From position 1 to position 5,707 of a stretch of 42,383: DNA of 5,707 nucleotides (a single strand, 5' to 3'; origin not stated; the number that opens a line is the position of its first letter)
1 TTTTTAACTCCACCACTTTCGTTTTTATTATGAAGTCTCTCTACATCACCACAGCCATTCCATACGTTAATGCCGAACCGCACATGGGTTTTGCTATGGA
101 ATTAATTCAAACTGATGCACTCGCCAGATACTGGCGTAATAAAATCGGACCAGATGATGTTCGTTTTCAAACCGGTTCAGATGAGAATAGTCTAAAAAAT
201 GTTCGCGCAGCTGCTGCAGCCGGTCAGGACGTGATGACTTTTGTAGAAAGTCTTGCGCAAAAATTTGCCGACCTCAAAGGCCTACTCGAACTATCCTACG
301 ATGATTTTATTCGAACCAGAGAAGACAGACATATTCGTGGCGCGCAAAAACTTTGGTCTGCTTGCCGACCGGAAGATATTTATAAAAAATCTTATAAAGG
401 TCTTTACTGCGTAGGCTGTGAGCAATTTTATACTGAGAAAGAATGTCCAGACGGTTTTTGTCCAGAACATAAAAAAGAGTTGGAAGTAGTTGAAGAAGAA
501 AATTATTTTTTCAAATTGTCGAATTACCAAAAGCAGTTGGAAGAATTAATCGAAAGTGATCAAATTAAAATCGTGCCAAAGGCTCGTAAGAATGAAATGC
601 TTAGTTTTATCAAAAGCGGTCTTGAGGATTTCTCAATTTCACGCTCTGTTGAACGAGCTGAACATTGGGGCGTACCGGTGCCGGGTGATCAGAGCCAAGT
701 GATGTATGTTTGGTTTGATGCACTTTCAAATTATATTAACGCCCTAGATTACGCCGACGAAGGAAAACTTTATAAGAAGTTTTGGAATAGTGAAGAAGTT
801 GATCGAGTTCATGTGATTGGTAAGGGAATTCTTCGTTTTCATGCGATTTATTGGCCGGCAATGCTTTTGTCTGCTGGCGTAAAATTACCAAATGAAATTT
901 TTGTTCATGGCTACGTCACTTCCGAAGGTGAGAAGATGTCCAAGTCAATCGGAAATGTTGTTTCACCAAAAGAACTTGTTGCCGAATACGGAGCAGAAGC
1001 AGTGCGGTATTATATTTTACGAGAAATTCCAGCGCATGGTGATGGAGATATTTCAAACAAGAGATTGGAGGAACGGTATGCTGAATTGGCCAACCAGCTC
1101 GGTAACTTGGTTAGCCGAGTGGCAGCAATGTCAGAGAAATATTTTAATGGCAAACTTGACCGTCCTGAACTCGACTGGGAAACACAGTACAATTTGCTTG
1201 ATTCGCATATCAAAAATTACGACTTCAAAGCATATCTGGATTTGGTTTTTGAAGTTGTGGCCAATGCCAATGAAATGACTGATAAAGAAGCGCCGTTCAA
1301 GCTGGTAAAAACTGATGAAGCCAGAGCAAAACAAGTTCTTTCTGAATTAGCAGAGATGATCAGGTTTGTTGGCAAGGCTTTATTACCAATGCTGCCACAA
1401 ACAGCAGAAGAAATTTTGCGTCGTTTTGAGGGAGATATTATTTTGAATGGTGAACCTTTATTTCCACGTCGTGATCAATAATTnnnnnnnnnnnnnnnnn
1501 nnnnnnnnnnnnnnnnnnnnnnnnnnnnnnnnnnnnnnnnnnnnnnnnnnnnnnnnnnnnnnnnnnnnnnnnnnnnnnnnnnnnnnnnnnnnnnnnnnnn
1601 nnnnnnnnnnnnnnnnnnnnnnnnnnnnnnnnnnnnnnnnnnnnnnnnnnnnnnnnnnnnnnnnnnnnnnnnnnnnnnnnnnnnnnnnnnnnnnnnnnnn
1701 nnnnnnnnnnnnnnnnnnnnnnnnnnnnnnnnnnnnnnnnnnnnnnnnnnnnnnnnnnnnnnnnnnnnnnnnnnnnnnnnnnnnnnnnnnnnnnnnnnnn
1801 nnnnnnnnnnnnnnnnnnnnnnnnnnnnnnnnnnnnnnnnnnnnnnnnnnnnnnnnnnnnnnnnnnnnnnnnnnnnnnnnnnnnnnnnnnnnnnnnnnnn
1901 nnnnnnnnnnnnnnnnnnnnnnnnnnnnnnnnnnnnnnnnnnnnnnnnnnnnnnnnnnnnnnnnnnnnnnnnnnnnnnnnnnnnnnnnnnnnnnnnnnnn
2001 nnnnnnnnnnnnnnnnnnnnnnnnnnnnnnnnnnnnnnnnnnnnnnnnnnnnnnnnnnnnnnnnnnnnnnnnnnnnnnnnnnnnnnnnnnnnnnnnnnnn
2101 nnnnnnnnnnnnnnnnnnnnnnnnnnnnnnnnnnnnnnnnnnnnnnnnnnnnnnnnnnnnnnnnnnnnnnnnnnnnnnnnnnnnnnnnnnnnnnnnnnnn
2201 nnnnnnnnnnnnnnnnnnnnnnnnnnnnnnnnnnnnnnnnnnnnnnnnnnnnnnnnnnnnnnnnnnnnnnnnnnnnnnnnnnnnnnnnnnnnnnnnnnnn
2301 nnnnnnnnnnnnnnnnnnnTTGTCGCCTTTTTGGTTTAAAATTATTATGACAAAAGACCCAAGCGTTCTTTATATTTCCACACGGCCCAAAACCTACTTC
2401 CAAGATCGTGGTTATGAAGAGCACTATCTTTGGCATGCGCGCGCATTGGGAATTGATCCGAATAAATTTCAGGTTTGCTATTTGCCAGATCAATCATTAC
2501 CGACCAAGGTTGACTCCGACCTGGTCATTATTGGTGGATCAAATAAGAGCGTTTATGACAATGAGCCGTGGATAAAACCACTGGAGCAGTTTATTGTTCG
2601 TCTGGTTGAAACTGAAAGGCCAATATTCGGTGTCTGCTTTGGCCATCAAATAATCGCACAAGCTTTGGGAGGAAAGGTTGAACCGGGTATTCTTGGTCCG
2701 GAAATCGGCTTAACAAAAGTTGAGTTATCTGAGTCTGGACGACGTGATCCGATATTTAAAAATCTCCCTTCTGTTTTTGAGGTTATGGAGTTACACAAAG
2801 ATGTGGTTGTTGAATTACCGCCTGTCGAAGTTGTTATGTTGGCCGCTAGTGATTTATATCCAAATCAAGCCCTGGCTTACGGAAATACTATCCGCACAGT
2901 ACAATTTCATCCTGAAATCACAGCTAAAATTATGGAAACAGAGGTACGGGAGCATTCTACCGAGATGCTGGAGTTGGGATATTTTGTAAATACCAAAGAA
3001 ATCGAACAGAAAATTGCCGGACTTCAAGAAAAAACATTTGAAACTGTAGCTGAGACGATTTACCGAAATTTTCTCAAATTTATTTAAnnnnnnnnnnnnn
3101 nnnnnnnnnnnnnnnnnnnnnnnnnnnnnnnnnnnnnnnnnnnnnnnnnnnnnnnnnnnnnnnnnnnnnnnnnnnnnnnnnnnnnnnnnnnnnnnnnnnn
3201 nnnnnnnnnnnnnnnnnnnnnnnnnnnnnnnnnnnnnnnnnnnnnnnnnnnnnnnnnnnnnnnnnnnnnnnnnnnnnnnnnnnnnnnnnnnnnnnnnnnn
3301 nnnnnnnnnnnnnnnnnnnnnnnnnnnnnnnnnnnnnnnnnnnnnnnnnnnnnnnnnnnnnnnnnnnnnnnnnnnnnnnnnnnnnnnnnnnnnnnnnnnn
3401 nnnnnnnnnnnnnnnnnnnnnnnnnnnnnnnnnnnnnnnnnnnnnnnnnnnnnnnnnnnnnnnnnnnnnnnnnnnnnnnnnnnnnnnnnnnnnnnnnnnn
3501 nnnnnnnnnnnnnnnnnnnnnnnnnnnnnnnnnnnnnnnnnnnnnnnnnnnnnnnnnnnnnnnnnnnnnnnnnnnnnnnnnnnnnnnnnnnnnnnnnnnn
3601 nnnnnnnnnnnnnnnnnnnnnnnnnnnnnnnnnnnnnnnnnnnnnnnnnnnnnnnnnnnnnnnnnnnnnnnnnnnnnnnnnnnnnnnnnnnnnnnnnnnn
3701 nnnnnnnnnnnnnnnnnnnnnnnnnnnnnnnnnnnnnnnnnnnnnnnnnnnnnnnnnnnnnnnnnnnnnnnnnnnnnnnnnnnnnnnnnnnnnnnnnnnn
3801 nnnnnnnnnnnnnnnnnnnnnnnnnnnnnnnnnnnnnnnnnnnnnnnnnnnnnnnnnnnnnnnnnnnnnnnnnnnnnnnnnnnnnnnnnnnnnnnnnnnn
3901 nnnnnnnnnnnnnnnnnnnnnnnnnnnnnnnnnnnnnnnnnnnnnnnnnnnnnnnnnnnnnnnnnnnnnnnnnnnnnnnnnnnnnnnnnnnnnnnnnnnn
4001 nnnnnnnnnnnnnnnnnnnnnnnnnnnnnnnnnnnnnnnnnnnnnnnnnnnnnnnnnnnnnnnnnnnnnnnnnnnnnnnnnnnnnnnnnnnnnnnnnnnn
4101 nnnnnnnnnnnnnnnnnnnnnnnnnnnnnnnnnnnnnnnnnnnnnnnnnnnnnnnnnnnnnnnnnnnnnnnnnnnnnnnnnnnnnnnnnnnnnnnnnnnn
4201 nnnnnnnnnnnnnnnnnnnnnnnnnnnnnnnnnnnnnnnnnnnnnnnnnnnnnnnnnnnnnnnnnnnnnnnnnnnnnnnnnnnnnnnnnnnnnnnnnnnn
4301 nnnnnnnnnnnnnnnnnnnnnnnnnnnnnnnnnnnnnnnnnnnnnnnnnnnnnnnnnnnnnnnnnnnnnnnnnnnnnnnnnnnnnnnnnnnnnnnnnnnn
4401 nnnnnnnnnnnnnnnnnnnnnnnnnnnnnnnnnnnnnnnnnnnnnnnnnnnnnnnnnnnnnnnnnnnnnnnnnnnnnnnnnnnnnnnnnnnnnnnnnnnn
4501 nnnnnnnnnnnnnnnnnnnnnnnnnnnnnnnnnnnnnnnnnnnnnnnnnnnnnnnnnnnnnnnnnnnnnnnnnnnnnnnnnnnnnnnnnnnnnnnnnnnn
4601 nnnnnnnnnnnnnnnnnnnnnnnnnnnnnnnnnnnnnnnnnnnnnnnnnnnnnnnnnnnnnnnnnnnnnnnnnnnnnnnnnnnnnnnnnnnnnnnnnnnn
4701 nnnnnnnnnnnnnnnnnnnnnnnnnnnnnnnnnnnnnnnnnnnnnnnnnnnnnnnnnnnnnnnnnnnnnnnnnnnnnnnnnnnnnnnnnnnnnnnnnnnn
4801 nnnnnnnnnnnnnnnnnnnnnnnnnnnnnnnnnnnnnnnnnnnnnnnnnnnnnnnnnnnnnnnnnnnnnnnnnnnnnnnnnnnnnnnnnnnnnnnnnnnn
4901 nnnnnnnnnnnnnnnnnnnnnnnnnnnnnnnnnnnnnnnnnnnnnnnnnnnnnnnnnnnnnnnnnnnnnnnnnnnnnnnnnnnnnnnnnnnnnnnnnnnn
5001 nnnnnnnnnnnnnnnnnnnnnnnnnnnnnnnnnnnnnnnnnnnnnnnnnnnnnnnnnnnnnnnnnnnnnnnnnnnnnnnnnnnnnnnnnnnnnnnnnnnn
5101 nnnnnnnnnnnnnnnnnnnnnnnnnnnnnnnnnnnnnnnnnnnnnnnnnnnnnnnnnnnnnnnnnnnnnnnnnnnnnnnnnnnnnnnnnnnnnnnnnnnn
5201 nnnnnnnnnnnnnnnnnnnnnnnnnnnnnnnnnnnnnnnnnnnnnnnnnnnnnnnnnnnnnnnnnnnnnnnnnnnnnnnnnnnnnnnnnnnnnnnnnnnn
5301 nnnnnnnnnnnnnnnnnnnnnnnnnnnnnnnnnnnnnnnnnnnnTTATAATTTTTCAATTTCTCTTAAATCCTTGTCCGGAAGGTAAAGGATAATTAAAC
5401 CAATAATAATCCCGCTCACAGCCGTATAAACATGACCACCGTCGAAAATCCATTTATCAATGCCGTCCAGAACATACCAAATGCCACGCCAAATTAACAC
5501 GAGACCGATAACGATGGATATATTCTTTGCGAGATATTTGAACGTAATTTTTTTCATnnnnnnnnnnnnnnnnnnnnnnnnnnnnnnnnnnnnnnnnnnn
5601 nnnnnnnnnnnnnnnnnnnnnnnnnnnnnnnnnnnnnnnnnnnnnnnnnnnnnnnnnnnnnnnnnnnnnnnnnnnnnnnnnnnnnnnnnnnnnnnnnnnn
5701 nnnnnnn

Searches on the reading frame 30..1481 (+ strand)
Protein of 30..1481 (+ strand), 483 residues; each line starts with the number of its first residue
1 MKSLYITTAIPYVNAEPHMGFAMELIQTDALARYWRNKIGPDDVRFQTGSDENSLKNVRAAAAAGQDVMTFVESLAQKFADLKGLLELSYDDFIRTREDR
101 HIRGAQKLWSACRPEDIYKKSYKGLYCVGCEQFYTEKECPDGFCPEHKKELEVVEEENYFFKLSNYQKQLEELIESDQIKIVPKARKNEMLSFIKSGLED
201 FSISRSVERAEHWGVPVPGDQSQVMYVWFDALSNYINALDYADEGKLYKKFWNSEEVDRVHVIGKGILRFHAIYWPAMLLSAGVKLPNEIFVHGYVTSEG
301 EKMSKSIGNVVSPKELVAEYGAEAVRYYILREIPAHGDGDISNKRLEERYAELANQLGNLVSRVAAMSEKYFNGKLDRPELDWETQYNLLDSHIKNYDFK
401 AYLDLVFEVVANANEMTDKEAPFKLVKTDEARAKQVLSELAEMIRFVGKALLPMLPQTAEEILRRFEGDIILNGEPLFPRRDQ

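Call 60: search_protein_families(library=pfam, proteins=[window:30-1481:+], max_evalue=0.001)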
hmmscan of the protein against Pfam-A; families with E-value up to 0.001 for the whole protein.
window:30-1481:+ (483 aa): 4 families
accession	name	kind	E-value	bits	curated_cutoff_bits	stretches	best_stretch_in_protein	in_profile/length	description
PF09334.17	tRNA-synt_1g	-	5.7e-96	322.1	20.1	2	151-364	176-390/391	tRNA synthetases class I (M)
PF00133.28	tRNA-synt_1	-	8.9e-21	74.5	22.7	1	222-332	296-404/414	tRNA synthetases class I (I, L, M and V)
PF01406.26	tRNA-synt_1e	-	1.4e-08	34.9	27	1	290-331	240-282/301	tRNA synthetases class I (C) catalytic domain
PF01921.24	tRNA-synt_1f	-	0.00015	21.3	27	1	297-336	277-316/360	tRNA synthetases class I (K)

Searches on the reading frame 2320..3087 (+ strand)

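Call 14: search_protein_families(library=pfam, proteins=[window:2320-3087:+], max_evalue=0.01)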
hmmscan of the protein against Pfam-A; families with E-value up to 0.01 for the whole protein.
window:2320-3087:+ (255 aa): 3 families
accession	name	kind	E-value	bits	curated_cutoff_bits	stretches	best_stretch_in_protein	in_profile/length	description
PF00117.34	GATase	-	3.5e-20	72.9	22.8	1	62-209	39-182/190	Glutamine amidotransferase class-I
PF07722.19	Peptidase_C26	-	1.4e-05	25.4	20.5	1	93-199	99-219/219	Peptidase C26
PF07685.20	GATase_3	-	0.00021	21.4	27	1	51-116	28-92/196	CobB/CobQ-like glutamine amidotransferase domain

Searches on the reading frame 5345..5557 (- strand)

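Call 14: search_protein_families(library=pfam, proteins=[window:5345-5557:-], max_evalue=0.01)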
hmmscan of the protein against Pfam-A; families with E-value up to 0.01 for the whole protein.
window:5345-5557:- (70 aa): 1 family
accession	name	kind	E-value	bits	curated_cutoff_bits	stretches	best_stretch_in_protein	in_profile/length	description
PF15993.10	Fuseless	-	0.0026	17.6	25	1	15-57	177-216/298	Fuseless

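Call 15: search_protein_families(library=phrogs, proteins=[window:5345-5557:-], max_evalue=0.01)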
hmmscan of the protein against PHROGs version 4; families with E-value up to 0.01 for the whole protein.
window:5345-5557:- (70 aa): 0 families

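Call 98: search_protein_families(library=padloc, proteins=[window:5345-5557:-], max_evalue=0.01)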
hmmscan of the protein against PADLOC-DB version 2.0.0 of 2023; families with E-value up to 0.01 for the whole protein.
window:5345-5557:- (70 aa): 0 families
